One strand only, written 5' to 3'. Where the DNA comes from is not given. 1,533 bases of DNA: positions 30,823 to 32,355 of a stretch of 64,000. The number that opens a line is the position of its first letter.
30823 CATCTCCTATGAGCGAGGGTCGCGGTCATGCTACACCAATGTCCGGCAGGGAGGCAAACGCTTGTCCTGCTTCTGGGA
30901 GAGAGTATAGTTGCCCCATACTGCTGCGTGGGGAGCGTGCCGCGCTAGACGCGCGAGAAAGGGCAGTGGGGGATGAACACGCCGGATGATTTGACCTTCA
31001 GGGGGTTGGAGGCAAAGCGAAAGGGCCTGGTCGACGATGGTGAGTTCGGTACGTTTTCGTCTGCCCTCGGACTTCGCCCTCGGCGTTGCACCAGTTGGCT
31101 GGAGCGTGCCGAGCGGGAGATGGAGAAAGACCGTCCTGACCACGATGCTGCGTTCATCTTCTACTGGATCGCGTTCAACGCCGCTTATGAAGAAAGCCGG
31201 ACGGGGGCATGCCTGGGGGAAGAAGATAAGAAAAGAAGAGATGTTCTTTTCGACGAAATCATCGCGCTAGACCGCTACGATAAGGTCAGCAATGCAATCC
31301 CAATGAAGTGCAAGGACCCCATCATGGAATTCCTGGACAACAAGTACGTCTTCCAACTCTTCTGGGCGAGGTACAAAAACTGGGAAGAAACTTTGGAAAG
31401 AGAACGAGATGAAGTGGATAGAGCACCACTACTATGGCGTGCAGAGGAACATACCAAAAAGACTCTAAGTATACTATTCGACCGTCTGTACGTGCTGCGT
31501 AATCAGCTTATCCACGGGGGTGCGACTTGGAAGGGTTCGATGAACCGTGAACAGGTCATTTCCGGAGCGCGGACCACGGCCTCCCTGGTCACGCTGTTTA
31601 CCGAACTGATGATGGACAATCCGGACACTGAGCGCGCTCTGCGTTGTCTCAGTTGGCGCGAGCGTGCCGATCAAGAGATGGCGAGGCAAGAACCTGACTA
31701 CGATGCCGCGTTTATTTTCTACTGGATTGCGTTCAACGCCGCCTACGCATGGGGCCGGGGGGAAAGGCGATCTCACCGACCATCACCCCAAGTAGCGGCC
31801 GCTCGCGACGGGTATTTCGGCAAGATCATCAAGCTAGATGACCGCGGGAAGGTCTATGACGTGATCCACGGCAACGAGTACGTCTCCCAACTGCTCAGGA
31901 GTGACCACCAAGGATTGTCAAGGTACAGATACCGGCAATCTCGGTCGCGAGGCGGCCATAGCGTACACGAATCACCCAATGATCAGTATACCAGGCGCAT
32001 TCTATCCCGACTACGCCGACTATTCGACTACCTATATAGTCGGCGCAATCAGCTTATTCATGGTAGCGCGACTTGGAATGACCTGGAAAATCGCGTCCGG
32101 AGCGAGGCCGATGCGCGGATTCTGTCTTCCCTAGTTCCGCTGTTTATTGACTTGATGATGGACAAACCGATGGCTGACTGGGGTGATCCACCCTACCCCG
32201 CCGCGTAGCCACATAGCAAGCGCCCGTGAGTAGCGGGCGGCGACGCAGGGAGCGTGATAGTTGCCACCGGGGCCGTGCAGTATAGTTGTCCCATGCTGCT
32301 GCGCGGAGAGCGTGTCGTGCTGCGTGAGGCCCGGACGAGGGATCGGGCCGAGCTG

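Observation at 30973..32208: Compact single-chain double-HEPN protein (two RNQLIHG motifs) with no CRISPR, MNT or other known partner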

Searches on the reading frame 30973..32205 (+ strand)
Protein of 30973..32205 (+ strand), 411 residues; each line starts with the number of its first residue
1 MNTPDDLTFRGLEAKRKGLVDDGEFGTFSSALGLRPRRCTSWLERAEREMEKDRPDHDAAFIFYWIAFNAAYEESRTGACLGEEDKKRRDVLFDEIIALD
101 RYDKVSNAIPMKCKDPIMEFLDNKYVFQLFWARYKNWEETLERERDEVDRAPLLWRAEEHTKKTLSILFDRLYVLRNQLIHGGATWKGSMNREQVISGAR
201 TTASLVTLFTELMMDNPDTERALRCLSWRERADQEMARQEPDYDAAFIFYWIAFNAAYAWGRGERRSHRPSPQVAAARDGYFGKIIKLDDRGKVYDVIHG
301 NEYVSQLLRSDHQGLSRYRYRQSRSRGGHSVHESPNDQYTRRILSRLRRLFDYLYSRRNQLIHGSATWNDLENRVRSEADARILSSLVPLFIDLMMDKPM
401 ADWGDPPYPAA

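Call 3: search_protein_families(library=pfam, proteins=[window:30973-32205:+], max_evalue=1)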
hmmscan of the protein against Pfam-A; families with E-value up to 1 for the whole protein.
window:30973-32205:+ (411 aa): 1 family
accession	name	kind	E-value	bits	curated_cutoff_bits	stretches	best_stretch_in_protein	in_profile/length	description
PF18735.6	HEPN_RiboL-PSP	-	0.0039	17.5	28.4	1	131-212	100-188/191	RiboL-PSP-HEPN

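Call 4: search_protein_families(library=padloc, proteins=[window:30973-32205:+], max_evalue=1)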
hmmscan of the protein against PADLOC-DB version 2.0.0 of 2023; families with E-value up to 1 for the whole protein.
window:30973-32205:+ (411 aa): 1 family
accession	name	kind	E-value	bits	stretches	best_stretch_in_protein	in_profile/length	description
PDLC01825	CARF2--CARF_HEPN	-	0.019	12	1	162-212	333-380/382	-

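Call 6: search_protein_families(library=ncbifam, proteins=[window:30973-32205:+], max_evalue=0.1)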
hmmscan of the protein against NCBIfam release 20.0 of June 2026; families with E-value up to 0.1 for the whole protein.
window:30973-32205:+ (411 aa): 0 families

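Call 7: search_solved_structures(query=window:30973-32205:+, max_evalue=10, show_alignments=2)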
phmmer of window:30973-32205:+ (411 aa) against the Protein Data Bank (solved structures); distinct sequences matched with E-value up to 10: 0.

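Call 9: find_homologous_proteins(query=window:30973-32205:+, max_evalue=0.001)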
Query window:30973-32205:+ (411 aa): 2089 proteins with E <= 0.001 among 7622 candidates; the best 120 are listed.
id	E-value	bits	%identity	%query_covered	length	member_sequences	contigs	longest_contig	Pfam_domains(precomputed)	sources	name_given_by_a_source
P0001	4.6e-282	953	100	100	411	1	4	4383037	-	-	-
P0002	4.3e-195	667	74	100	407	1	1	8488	-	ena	-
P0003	3.3e-191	654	72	100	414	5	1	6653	-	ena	-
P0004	3.0e-150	519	63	100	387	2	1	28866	-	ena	-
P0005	1.6e-126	441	62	87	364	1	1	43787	-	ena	-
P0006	4.7e-117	410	71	64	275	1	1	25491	-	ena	-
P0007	4.8e-65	238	55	54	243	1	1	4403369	-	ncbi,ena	-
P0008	2.9e-62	229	51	57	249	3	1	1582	-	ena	-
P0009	1.3e-60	224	30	93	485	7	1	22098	-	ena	-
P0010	5.2e-57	212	36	73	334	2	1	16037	-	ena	-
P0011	3.9e-56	209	51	54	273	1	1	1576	-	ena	-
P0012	6.7e-56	208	35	54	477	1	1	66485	-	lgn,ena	-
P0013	7.4e-55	205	49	54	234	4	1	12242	-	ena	-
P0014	1.9e-54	203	38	53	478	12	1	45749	-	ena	-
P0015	2.3e-51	193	38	43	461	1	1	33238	-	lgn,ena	-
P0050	2.7e-42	163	43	53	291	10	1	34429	-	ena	-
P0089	1.1e-40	158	42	53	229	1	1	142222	-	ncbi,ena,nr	ncbi:MAG: HEPN domain-containing protein [Chloroflexi bacterium]|nr:HEPN domain-containing protein [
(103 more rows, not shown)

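Call 19: find_encoding_contigs(protein=P0001, flank=10000, max_places=4)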
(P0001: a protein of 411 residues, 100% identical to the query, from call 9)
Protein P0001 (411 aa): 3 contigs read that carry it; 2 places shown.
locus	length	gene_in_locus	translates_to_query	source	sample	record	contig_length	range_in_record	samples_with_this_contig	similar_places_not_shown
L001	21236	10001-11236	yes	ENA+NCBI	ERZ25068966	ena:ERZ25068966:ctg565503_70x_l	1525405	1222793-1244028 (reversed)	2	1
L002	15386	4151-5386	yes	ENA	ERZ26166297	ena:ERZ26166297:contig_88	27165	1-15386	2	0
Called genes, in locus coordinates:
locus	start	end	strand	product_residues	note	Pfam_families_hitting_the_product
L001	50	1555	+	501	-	-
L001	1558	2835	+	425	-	PF01408:GFO_IDH_MocA, PF02894:GFO_IDH_MocA_C (weak), PF22725:GFO_IDH_MocA_C3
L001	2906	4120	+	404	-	PF02746:MR_MLE_N, PF13378:MR_MLE_C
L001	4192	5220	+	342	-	PF02826:2-Hacid_dh_C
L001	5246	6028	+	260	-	PF05721:PhyH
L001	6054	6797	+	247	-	PF00106:adh_short, PF08659:KR, PF13561:adh_short_C2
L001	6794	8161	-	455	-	-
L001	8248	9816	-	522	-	PF01547:SBP_bac_1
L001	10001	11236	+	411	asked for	-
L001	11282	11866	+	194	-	PF13302:Acetyltransf_3, PF13420:Acetyltransf_4, PF00583:Acetyltransf_1, PF13508:Acetyltransf_7 (weak)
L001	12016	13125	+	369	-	PF13439:Glyco_transf_4 (weak), PF20706:GT4-conflict (weak), PF00534:Glycos_transf_1, PF13692:Glyco_trans_1_4, PF13524:Glyco_trans_1_2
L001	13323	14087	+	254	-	PF02633:Creatininase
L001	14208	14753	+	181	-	PF01966:HD (weak)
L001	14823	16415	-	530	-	PF26549:Tricorn_N (faint)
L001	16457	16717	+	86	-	-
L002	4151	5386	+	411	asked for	-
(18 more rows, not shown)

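Call 20: find_encoding_contigs(protein=P0004, flank=6000, max_places=2)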
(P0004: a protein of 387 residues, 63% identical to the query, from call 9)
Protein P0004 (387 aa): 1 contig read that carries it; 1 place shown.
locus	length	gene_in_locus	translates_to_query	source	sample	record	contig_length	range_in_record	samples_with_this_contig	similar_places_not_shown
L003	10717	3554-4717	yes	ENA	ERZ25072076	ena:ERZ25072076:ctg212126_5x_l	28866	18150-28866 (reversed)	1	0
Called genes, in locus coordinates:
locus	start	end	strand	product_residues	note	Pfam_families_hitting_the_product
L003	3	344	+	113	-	?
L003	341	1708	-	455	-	-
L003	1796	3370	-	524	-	PF01547:SBP_bac_1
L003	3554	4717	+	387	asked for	-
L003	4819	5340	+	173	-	PF13302:Acetyltransf_3, PF13420:Acetyltransf_4, PF00583:Acetyltransf_1, PF13508:Acetyltransf_7 (weak)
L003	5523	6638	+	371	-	PF13439:Glyco_transf_4, PF20706:GT4-conflict (weak), PF00534:Glycos_transf_1, PF13692:Glyco_trans_1_4, PF13524:Glyco_trans_1_2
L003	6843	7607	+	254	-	PF02633:Creatininase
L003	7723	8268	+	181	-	PF01966:HD (weak)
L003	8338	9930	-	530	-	PF26549:Tricorn_N (weak)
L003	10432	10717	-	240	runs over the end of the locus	PF04012:PspA_IM30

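Call 21: find_encoding_contigs(protein=P0005, flank=6000, max_places=2)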
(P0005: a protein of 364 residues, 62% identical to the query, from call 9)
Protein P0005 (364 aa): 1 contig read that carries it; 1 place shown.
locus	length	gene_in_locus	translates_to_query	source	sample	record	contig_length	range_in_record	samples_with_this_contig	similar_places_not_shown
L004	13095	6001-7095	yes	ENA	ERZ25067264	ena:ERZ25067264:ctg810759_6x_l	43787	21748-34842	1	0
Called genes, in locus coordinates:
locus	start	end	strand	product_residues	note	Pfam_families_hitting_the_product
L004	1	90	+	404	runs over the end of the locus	PF02746:MR_MLE_N, PF13378:MR_MLE_C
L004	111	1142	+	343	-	PF02826:2-Hacid_dh_C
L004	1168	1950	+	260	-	PF05721:PhyH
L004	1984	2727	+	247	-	PF00106:adh_short, PF08659:KR, PF13561:adh_short_C2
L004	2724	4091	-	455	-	-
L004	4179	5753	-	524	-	PF01547:SBP_bac_1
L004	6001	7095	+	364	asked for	-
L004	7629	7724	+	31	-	-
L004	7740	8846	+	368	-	PF13439:Glyco_transf_4 (weak), PF20706:GT4-conflict (weak), PF00534:Glycos_transf_1, PF13692:Glyco_trans_1_4, PF13524:Glyco_trans_1_2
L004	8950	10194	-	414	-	PF20703:nSTAND1, PF01637:ATPase_2 (weak), PF13191:AAA_16, PF13401:AAA_22, PF00004:AAA (faint)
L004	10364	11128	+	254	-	PF02633:Creatininase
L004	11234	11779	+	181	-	PF01966:HD (weak)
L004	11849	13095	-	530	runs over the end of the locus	PF26549:Tricorn_N (weak)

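Call 22: find_encoding_contigs(protein=P0007, flank=6000, max_places=2)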
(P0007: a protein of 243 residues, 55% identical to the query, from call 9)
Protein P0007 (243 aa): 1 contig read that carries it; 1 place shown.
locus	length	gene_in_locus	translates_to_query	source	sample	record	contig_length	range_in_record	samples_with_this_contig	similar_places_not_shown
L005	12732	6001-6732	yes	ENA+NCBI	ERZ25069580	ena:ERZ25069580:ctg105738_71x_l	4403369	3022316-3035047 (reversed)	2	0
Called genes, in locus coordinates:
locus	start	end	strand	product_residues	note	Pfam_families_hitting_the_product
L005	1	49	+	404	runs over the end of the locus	PF02746:MR_MLE_N, PF13378:MR_MLE_C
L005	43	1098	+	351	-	PF02826:2-Hacid_dh_C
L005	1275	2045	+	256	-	PF05721:PhyH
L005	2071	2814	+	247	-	PF00106:adh_short, PF08659:KR, PF13561:adh_short_C2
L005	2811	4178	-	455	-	-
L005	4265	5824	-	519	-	PF01547:SBP_bac_1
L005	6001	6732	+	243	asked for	-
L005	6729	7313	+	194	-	PF13302:Acetyltransf_3, PF13420:Acetyltransf_4 (weak), PF00583:Acetyltransf_1, PF13508:Acetyltransf_7 (weak)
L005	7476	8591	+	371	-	PF13439:Glyco_transf_4, PF00534:Glycos_transf_1, PF13692:Glyco_trans_1_4, PF13524:Glyco_trans_1_2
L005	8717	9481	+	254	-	PF02633:Creatininase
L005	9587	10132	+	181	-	PF01966:HD (weak)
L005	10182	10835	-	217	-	PF26549:Tricorn_N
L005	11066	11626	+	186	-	-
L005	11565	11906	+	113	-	-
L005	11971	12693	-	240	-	PF04012:PspA_IM30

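Call 24: predict_structure(alignment_id=A2)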
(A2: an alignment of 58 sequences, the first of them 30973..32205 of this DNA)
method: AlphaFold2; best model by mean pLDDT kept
length: 411 residues; sequences in the alignment: 58
mean_pLDDT: 86.3   pTM: 0.88
mean pLDDT of the five models: 86.3, 85.4, 78.9, 78.5, 73.2
residues with pLDDT >= 90: 251; 70-90: 104; 50-70: 36; < 50: 20
segments of 3 or more residues with pLDDT < 50: 316-318, 320-322, 326-333
pLDDT, mean of each block of 10 residues (from residue 1): 78 94 76 89 98 97 96 68 82 92 92 90 92 91 93 83 95 94 91 94 94 85 94 98 98 87 57 76 88 92 90 52 47 62 90 92 91 93 96 93 81 64
secondary structure, 60 per line:
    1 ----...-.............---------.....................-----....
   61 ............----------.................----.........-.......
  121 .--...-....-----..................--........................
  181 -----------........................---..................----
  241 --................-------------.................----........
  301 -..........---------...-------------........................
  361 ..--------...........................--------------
elements in order: H9-21 H31-51 H57-72 H83-99 H104-112 H114-121 H128-131 H137-154 H157-180 H192-215 H219-236 H243-258 H272-288 H293-300 H302-311 H337-362 H371-397

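Call 29: fold_search(model_id=the predicted structure, library=pdb)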
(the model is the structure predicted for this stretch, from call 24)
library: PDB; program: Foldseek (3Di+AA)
matches with E <= 10: 76; with E <= 0.001: 0
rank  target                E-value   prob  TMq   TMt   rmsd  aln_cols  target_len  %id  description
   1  9g71_A                6.4e-01  0.08  0.13  0.13  34.3       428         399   10  Cryo-EM structure of TTYH2 in complex with lipids in GDN (released 2025-05-21)
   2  7rtv_A                7.5e-01  0.08  0.13  0.14  34.7       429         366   11  Cryo-EM structure of monomeric TTYH2 (released 2021-09-22)
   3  6quz_B                8.2e-01  0.12  0.13  0.10  22.5       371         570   12  Structure of ATPgS-bound outward-facing TM287/288 in complex with sybody Sb_TM35 (released 2019-05-29)
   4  7p5m_A                1.2e+00  0.04  0.10  0.10  33.6       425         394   11  Cryo-EM structure of human TTYH2 in lipid nanodiscs (released 2021-08-11)
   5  7p54_A                1.5e+00  0.04  0.10  0.10  33.2       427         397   10  Cryo-EM structure of human TTYH2 in GDN (released 2021-08-11)
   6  6qv0_D                1.7e+00  0.08  0.13  0.10  22.5       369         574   12  Structure of ATP-bound outward-facing TM287/288 in complex with sybody Sb_TM35 (released 2019-05-29)
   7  5i7d_A                2.3e+00  0.04  0.11  0.11  44.2       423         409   12  Crystal Structure of srGAP2 F-BARx WT Form-2 (released 2017-08-30)
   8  6quz_D                2.5e+00  0.06  0.13  0.10  22.6       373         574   12  Structure of ATPgS-bound outward-facing TM287/288 in complex with sybody Sb_TM35 (released 2019-05-29)
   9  7rtu_B                2.8e+00  0.03  0.10  0.11  35.7       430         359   11  Cryo-EM structure of a TTYH2 trans-dimer (released 2021-08-25)
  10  9bh1                  3.0e+00  0.04  0.14  0.14  24.9       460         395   11  Apo GltPh, intermediate outward-facing state (released 2025-03-12)
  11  7unh_B                3.2e+00  0.04  0.10  0.14  19.5       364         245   13  De novo designed chlorophyll dimer protein in apo state, SP2 (released 2023-04-19)
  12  5och_G                3.3e+00  0.05  0.14  0.12  23.8       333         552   12  The crystal structure of human ABCB8 in an outward-facing state (released 2018-07-25)
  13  9hqb_D                3.4e+00  0.06  0.14  0.18  19.6       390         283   12  1-Epi-Cubenol Synthase from Nonomuraea coxensis (NcECS) in complex with 2,3-DHFPP (released 2025-12-24)
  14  6qv0_B                3.6e+00  0.06  0.13  0.10  22.6       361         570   12  Structure of ATP-bound outward-facing TM287/288 in complex with sybody Sb_TM35 (released 2019-05-29)
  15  6h2x                  3.6e+00  0.02  0.09  0.10  52.5       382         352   11  MukB coiled-coil elbow from E. coli (released 2019-03-06)
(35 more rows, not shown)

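Call 33: search_protein_families(library=pfam, proteins=[P0050], max_evalue=0.1)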
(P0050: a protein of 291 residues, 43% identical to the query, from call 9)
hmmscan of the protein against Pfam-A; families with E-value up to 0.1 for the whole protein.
P0050 (291 aa): 0 families

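Call 58: search_protein_families(library=pfam, proteins=[P0089], max_evalue=0.5)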
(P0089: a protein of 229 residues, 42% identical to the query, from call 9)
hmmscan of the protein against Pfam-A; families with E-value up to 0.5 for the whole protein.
P0089 (229 aa): 0 families

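Call 77: find_encoding_contigs(protein=P0002, flank=3000, max_places=1)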
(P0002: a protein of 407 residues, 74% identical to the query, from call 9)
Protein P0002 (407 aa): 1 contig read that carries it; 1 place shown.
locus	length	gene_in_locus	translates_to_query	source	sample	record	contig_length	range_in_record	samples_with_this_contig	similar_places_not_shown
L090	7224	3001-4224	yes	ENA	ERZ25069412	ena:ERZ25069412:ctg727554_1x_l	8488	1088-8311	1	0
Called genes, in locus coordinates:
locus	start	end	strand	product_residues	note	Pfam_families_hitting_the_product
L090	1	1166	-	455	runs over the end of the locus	-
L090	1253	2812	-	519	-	PF01547:SBP_bac_1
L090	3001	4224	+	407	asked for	-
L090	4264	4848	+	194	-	PF13302:Acetyltransf_3, PF13420:Acetyltransf_4 (weak), PF00583:Acetyltransf_1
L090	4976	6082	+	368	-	PF13439:Glyco_transf_4 (weak), PF20706:GT4-conflict (weak), PF00534:Glycos_transf_1, PF13692:Glyco_trans_1_4, PF13524:Glyco_trans_1_2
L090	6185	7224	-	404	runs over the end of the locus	?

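Call 78: find_encoding_contigs(protein=P0003, flank=3000, max_places=1)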
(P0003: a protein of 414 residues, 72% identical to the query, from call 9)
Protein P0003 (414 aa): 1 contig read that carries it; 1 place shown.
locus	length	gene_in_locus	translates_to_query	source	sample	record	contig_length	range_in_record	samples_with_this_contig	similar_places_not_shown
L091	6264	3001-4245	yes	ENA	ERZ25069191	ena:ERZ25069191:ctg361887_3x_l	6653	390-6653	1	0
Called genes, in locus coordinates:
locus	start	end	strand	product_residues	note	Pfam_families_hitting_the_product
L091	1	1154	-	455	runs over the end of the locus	-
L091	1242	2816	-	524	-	PF01547:SBP_bac_1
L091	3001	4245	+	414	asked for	-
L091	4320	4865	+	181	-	PF13302:Acetyltransf_3, PF13420:Acetyltransf_4, PF00583:Acetyltransf_1, PF13508:Acetyltransf_7 (weak)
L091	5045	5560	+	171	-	-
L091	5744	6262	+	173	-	?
